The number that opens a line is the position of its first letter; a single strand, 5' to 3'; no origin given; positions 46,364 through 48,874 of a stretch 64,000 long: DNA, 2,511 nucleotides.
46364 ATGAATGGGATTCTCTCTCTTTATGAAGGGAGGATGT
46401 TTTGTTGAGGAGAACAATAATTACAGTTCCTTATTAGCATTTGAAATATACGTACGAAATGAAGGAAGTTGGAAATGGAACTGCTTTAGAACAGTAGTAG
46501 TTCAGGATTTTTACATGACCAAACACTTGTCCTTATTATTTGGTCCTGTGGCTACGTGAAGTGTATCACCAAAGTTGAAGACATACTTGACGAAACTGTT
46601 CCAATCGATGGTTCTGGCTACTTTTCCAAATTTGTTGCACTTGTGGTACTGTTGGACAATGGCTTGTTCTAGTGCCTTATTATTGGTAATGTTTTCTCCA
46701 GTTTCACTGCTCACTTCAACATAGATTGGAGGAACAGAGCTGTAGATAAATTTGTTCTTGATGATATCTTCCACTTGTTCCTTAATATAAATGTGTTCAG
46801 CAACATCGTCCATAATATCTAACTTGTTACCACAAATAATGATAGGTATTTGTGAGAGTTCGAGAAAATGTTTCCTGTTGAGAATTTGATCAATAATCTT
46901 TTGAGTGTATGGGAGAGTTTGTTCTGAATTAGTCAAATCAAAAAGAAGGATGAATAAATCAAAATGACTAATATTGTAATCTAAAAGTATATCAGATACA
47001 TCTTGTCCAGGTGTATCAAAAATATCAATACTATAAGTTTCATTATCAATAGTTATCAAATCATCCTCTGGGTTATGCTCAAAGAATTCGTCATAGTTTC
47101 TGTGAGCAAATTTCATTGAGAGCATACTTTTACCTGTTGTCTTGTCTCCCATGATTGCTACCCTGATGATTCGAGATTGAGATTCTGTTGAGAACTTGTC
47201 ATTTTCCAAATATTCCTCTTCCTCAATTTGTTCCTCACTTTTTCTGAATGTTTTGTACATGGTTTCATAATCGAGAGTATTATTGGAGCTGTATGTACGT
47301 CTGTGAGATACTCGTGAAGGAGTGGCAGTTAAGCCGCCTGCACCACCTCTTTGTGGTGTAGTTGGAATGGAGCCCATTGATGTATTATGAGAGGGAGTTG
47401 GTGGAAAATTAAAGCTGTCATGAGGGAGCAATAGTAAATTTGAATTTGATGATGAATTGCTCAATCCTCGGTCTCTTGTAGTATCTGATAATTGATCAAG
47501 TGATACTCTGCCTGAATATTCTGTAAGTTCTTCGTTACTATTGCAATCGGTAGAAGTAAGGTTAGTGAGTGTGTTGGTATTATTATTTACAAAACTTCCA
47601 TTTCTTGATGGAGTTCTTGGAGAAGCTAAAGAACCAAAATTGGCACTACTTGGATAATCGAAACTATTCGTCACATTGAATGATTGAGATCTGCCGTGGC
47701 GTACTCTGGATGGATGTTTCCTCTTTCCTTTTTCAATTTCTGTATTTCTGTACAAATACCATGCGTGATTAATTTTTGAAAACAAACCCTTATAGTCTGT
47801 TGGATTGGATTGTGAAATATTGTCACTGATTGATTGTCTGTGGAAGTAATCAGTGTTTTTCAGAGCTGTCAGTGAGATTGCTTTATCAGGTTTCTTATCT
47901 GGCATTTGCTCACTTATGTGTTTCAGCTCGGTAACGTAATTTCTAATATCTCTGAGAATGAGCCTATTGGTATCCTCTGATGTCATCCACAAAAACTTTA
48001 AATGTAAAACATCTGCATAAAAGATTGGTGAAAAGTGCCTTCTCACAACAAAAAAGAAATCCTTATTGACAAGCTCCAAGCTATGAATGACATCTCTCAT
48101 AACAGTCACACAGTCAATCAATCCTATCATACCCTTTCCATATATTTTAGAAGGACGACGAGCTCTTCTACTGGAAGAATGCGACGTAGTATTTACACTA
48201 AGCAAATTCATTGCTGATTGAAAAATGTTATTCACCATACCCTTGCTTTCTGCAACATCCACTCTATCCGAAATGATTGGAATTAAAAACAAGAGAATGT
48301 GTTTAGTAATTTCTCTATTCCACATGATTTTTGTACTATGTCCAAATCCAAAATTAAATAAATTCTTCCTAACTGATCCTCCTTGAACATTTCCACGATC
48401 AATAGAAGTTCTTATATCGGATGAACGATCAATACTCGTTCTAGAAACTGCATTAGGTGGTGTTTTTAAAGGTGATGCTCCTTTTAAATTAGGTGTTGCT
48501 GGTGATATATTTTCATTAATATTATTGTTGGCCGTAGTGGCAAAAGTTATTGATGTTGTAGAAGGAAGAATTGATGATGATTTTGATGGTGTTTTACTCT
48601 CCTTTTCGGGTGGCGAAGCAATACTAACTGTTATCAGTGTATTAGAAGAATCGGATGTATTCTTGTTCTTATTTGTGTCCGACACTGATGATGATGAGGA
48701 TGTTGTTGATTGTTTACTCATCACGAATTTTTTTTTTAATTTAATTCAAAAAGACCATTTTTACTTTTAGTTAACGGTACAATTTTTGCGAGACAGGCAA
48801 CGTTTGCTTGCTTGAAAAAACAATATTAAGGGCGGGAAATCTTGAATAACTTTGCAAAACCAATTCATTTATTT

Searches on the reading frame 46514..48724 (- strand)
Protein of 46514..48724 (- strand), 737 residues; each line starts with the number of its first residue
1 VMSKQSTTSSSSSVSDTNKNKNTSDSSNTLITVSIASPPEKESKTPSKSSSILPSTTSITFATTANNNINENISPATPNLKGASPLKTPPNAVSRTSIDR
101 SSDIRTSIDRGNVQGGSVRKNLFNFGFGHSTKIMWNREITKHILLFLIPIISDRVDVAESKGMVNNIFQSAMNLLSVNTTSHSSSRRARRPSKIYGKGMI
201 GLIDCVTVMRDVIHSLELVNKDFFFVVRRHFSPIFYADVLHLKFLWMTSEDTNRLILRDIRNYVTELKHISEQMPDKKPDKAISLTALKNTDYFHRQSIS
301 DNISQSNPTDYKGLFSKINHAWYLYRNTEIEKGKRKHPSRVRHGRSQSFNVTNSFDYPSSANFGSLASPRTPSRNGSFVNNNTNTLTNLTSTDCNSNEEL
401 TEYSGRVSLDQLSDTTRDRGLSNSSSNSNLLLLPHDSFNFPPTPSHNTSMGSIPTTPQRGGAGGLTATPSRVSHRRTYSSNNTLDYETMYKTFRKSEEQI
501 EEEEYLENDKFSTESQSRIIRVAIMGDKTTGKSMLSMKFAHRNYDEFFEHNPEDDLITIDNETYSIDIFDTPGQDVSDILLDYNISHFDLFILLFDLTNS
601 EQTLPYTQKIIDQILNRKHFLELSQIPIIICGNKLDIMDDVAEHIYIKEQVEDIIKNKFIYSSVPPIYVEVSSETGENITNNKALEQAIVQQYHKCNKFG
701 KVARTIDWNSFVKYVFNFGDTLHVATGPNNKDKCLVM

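Call 74: search_protein_families(library=pfam, max_evalue=0.001, proteins=[window:46514-48724:-])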
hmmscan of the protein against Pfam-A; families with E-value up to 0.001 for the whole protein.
window:46514-48724:- (737 aa): 4 families
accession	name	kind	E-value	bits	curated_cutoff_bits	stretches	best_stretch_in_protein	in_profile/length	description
PF00071.28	Ras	-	1.2e-16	61.2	21.6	1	522-681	2-151/162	Ras family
PF08477.19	Roc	-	1.5e-07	32.1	27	1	521-636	1-119/119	Ras of Complex, Roc, domain of DAPkinase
PF00025.27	Arf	-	0.00023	21.2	22.3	1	515-646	10-136/174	ADP-ribosylation factor family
PF00009.33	GTP_EFTU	-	0.00028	21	26.5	0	557-690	62-183/188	Elongation factor Tu GTP binding domain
